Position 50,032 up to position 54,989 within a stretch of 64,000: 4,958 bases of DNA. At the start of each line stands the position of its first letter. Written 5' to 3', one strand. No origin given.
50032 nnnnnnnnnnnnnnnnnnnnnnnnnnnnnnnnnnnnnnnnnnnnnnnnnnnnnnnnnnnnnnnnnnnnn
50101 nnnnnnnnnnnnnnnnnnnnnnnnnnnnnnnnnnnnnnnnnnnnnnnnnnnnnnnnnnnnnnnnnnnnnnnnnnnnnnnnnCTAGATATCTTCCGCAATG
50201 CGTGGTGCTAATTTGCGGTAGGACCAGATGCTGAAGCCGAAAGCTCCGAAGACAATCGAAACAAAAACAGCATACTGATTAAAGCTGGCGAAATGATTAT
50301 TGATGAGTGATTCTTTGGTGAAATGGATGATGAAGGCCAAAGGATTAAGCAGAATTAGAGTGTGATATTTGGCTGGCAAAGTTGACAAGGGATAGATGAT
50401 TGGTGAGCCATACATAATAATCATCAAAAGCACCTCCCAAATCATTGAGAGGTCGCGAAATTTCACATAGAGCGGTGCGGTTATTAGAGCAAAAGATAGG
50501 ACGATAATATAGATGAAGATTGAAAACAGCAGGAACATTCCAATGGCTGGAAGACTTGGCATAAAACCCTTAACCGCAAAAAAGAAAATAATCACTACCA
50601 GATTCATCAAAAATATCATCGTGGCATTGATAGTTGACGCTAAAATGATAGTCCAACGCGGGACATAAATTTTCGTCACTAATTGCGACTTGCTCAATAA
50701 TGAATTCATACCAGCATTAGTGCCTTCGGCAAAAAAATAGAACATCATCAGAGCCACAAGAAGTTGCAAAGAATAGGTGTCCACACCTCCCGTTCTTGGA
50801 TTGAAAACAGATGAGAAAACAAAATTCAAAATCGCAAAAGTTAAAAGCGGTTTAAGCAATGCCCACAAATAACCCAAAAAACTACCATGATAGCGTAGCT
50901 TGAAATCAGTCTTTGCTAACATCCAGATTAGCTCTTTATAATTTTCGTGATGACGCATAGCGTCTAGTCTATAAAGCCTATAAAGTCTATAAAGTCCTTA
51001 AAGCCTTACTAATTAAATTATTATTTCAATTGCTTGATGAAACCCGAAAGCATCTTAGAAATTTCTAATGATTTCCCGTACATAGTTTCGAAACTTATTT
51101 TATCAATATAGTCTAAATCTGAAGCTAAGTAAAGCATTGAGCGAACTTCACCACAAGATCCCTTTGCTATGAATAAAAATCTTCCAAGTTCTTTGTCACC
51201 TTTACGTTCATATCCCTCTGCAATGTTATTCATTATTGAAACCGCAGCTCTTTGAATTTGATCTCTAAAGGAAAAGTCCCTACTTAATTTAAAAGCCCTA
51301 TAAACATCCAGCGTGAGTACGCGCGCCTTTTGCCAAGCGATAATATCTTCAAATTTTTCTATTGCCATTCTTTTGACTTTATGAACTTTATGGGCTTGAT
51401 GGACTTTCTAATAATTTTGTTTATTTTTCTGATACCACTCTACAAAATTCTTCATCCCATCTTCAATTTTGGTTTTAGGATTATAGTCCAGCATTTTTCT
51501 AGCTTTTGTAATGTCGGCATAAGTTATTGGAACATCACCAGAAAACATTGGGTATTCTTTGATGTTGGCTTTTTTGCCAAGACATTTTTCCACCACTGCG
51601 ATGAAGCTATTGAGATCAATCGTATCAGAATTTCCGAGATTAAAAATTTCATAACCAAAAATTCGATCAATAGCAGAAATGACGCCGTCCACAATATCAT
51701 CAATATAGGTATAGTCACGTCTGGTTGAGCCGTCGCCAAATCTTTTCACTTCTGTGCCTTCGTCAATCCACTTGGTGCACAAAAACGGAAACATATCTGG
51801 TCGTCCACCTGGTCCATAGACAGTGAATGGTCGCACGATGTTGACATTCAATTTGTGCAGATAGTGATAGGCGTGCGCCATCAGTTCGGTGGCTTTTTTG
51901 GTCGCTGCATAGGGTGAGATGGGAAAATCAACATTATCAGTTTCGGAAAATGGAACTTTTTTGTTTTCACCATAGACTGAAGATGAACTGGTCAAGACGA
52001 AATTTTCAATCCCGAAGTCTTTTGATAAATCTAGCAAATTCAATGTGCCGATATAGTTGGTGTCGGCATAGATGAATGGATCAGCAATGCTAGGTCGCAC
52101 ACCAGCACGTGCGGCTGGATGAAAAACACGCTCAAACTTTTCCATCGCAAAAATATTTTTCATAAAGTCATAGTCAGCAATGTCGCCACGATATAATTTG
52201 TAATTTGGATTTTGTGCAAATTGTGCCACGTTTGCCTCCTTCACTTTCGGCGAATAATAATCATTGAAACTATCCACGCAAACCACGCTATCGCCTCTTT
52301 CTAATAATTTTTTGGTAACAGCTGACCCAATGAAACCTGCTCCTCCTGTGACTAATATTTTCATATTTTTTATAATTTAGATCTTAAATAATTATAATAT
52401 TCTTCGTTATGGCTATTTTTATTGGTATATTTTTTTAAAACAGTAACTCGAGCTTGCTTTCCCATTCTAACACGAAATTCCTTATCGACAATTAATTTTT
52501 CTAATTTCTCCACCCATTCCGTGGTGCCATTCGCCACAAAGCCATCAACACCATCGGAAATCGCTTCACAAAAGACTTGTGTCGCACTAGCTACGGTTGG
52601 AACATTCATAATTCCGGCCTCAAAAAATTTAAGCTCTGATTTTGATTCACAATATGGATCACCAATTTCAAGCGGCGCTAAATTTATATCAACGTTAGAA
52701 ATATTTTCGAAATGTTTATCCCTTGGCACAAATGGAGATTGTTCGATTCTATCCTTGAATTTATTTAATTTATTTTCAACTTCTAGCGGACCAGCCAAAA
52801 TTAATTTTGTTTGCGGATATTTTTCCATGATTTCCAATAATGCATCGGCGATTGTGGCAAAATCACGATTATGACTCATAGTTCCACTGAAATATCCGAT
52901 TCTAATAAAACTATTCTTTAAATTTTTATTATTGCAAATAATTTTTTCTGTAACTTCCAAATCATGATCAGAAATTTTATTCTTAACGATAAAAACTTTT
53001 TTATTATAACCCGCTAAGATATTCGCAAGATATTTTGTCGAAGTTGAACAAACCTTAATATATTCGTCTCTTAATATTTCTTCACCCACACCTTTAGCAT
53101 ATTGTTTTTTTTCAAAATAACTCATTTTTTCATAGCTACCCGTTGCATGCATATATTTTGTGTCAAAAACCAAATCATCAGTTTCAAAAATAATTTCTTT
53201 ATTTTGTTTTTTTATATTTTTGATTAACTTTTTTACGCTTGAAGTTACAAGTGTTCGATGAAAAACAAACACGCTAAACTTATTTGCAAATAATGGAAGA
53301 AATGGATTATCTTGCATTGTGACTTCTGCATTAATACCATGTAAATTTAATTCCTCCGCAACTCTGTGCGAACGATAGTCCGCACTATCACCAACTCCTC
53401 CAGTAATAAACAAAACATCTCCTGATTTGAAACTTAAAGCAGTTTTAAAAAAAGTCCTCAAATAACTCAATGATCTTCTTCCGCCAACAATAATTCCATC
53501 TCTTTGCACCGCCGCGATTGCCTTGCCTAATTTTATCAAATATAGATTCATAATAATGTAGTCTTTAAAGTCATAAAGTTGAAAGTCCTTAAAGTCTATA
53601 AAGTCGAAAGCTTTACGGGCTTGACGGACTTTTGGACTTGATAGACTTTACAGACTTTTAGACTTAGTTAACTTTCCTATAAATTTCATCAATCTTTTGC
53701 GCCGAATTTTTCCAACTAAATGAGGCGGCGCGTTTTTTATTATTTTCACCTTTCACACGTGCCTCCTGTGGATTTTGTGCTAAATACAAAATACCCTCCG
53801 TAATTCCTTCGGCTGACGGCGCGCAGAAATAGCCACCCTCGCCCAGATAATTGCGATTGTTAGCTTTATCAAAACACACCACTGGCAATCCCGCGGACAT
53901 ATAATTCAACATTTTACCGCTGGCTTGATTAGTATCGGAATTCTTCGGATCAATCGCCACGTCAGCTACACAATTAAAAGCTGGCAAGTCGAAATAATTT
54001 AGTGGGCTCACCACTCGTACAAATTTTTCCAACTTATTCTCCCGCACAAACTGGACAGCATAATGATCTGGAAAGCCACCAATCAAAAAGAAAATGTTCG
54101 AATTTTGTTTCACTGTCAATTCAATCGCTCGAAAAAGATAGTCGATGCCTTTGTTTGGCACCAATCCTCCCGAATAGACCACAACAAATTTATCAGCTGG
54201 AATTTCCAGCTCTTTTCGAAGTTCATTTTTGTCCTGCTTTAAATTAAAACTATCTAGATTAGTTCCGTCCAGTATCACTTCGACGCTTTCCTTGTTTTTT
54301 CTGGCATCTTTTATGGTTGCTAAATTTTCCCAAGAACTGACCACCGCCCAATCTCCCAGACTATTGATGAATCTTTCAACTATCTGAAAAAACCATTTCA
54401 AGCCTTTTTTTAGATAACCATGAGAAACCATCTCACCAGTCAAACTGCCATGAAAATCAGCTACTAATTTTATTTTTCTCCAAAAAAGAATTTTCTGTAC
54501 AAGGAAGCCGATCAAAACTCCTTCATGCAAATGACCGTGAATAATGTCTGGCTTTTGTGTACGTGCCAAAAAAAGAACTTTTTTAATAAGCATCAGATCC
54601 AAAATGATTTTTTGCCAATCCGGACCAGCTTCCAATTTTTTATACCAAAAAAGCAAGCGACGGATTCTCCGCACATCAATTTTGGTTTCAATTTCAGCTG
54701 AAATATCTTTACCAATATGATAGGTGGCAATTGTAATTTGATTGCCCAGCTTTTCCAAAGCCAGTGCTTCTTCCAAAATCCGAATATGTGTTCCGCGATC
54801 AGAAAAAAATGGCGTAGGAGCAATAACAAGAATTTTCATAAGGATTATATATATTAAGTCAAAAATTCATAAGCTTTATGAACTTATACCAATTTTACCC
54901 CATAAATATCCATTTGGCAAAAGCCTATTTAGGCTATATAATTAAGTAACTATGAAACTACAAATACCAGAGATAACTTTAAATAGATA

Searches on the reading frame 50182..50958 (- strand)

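Call 61: search_protein_families(library=pfam, proteins=[window:50182-50958:-], max_evalue=0.001)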
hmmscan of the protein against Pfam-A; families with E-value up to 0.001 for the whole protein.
window:50182-50958:- (258 aa): 1 family
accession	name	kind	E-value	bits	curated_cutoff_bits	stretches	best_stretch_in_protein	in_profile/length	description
PF01061.29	ABC2_membrane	-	1.8e-14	54.2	26.9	1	10-211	2-203/211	ABC-2 type transporter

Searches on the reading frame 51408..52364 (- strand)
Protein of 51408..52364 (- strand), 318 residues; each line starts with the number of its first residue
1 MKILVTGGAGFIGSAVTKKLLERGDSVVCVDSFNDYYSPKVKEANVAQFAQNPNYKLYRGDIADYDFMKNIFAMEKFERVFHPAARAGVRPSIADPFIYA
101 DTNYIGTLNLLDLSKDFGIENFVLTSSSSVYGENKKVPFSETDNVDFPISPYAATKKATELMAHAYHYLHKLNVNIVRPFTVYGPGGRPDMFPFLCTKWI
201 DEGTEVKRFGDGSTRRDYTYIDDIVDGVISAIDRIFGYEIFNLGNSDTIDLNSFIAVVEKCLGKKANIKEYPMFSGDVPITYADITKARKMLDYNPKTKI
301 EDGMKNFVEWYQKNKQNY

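Call 61: search_protein_families(library=pfam, proteins=[window:51408-52364:-], max_evalue=0.001)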
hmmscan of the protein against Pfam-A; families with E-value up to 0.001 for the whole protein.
window:51408-52364:- (318 aa): 9 families
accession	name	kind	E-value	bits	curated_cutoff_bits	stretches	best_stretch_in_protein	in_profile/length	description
PF16363.11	GDP_Man_Dehyd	-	6.8e-55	187.3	27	1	4-306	1-331/332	GDP-mannose 4,6 dehydratase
PF01370.27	Epimerase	-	8.1e-54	183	20.9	1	3-244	1-240/240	NAD dependent epimerase/dehydratase family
PF01073.25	3Beta_HSD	-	8.6e-21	74.6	22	1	4-233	1-230/280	3-beta hydroxysteroid dehydrogenase/isomerase family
PF02719.21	Polysacc_synt_2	-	1.4e-15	57.7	20.2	1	3-255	1-240/293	Polysaccharide biosynthesis protein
PF04321.23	RmlD_sub_bind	-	2.5e-12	46.9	27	1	1-254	1-223/287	RmlD substrate binding domain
PF07993.18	NAD_binding_4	-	1.1e-11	44.8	20.1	1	5-184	1-209/258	Male sterility protein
PF13460.12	NAD_binding_10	-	8.3e-07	29.5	27.2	1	7-180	1-144/184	NAD(P)H-binding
PF08659.16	KR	-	2.4e-06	28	22.6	1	3-73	3-73/180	KR domain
PF00106.31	adh_short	-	7.5e-06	26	26.6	1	3-73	3-69/195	short chain dehydrogenase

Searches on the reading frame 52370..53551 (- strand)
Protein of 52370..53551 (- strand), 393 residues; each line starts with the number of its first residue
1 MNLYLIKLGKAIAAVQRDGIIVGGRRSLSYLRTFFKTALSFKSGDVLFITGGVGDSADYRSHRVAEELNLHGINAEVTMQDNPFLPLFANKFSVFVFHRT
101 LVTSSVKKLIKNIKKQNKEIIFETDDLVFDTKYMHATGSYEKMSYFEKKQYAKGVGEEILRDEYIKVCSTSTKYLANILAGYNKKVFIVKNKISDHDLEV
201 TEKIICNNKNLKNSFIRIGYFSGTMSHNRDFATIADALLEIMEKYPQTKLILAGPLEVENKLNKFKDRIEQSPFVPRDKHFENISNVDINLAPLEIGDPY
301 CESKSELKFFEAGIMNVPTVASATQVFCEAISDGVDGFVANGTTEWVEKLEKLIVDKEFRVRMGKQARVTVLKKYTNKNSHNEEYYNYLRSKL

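Call 61: search_protein_families(library=pfam, proteins=[window:52370-53551:-], max_evalue=0.001)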
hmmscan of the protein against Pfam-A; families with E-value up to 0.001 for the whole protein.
window:52370-53551:- (393 aa): 3 families
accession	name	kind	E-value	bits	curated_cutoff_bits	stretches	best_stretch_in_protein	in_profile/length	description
PF13692.12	Glyco_trans_1_4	-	8.2e-10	39.5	27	1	221-355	6-141/142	Glycosyl transferases group 1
PF00534.26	Glycos_transf_1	-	4.5e-09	36.5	26.4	1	220-368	19-170/172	Glycosyl transferases group 1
PF13524.12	Glyco_trans_1_2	-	2.9e-08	34.2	25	1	240-379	7-137/144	Glycosyl transferase-like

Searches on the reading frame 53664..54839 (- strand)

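Call 61: search_protein_families(library=pfam, proteins=[window:53664-54839:-], max_evalue=0.001)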
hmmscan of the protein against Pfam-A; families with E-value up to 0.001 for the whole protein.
window:53664-54839:- (391 aa): 5 families
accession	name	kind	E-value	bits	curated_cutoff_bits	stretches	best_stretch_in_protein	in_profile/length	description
PF00534.26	Glycos_transf_1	-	2.5e-16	60.1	26.4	1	203-370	1-172/172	Glycosyl transferases group 1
PF13692.12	Glyco_trans_1_4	-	1.5e-14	54.9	27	1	218-356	2-142/142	Glycosyl transferases group 1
PF13439.12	Glyco_transf_4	-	2e-11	44.6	28.5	1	16-196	3-169/170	Glycosyltransferase Family 4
PF13579.12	Glyco_trans_4_4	-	2.3e-05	25.3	29.7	1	16-161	2-127/158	Glycosyl transferase 4-like domain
PF13524.12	Glyco_trans_1_2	-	0.00024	21.5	25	1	274-383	29-142/144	Glycosyl transferase-like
